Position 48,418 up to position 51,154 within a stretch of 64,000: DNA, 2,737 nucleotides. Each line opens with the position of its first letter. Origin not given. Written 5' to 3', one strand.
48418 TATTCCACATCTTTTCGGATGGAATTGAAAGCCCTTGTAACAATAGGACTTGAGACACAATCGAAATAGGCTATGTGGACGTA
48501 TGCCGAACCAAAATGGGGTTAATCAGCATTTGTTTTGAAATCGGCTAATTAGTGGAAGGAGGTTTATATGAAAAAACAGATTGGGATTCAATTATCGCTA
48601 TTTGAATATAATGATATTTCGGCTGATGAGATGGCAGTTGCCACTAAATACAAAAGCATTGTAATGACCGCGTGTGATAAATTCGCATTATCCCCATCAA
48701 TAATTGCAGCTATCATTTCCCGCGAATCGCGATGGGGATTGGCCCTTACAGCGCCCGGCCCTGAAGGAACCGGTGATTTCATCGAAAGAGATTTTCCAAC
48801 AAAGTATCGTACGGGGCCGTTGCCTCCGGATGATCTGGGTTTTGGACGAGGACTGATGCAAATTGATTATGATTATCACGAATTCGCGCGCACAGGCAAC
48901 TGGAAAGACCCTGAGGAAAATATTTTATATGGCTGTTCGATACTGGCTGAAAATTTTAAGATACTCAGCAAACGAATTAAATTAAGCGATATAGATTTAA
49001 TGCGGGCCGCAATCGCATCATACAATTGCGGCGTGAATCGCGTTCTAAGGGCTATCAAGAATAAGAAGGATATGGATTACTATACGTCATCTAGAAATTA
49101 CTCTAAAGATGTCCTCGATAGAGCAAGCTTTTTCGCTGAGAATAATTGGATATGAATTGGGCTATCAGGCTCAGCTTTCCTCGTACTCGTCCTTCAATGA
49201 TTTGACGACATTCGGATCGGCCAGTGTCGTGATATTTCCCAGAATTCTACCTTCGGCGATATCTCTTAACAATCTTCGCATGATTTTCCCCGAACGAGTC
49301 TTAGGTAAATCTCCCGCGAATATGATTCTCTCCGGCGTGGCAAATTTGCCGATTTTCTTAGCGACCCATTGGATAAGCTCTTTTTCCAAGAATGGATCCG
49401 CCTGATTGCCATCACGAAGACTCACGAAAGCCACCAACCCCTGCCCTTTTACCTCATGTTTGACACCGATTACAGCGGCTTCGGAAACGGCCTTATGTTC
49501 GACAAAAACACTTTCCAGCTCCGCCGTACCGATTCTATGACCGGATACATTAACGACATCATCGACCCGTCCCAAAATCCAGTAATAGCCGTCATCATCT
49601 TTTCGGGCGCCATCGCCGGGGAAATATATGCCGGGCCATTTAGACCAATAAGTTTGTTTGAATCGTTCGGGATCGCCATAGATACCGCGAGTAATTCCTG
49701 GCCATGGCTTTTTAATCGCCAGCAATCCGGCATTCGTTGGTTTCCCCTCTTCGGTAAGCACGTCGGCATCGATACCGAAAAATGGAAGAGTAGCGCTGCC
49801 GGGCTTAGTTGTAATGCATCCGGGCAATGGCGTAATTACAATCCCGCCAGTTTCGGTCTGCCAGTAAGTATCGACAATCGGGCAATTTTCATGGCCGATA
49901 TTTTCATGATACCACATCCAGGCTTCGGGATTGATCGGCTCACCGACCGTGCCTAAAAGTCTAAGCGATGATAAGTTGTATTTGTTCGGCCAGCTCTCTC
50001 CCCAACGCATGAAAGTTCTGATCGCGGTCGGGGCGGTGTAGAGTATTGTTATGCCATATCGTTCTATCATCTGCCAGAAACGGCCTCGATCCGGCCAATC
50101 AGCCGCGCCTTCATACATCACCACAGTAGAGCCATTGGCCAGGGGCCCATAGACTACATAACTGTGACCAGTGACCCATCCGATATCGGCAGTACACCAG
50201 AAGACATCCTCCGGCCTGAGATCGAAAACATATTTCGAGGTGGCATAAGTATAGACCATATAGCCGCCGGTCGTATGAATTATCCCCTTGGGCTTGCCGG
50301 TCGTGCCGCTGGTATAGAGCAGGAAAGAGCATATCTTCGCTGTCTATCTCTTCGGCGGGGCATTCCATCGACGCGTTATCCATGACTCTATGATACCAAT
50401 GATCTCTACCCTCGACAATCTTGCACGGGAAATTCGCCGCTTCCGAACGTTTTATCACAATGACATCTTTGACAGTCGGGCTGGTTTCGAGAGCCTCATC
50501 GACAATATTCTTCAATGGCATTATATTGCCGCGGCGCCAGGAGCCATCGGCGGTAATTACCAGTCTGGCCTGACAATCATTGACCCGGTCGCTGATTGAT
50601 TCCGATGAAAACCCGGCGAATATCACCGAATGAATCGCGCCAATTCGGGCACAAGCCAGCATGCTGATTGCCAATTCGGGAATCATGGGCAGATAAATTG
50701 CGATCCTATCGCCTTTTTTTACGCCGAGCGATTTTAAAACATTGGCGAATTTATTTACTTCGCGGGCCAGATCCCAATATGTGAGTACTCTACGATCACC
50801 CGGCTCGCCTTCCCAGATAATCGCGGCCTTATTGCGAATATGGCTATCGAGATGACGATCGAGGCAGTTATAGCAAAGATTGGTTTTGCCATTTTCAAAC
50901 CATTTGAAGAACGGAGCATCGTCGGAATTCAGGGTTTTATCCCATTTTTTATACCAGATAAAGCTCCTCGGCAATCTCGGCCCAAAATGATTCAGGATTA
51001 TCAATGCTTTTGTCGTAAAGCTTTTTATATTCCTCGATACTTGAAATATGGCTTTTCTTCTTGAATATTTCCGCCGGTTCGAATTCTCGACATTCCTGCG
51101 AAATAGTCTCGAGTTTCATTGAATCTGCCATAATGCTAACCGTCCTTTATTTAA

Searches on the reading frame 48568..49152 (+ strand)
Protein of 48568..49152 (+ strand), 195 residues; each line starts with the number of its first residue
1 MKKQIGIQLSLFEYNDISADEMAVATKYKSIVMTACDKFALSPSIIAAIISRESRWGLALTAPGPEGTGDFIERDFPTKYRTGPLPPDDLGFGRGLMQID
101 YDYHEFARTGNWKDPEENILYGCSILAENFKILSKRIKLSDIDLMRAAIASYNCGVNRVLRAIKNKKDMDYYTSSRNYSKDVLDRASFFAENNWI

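Call 30: search_protein_families(library=pfam, proteins=[window:48568-49152:+], max_evalue=0.00001)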
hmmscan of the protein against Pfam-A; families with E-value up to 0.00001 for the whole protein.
window:48568-49152:+ (195 aa): 1 family
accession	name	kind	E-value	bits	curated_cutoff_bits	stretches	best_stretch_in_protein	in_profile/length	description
PF01464.25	SLT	-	1.1e-10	41.6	21.3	1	35-171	6-113/117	Transglycosylase SLT domain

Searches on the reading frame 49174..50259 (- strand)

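Call 30: search_protein_families(library=pfam, proteins=[window:49174-50259:-], max_evalue=0.00001)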
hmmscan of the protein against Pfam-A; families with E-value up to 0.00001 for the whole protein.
window:49174-50259:- (362 aa): 2 families
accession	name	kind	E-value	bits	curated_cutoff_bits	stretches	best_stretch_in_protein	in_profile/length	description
PF00501.34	AMP-binding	-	2.7e-38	132.2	29.9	1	4-194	190-384/384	AMP-binding enzyme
PF13193.12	AMP-binding_C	-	5.8e-28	98.1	24.5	1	247-325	1-76/76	AMP-binding enzyme C-terminal domain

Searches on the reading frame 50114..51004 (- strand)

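Call 30: search_protein_families(library=pfam, proteins=[window:50114-51004:-], max_evalue=0.00001)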
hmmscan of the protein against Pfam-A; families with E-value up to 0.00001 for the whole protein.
window:50114-51004:- (297 aa): 2 families
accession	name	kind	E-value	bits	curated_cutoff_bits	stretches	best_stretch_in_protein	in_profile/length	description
PF00501.34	AMP-binding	-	3.7e-29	102.1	29.9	1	56-225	9-164/384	AMP-binding enzyme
PF16177.11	ACAS_N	-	1e-12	48.1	27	1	14-47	22-55/55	Acetyl-coenzyme A synthetase N-terminus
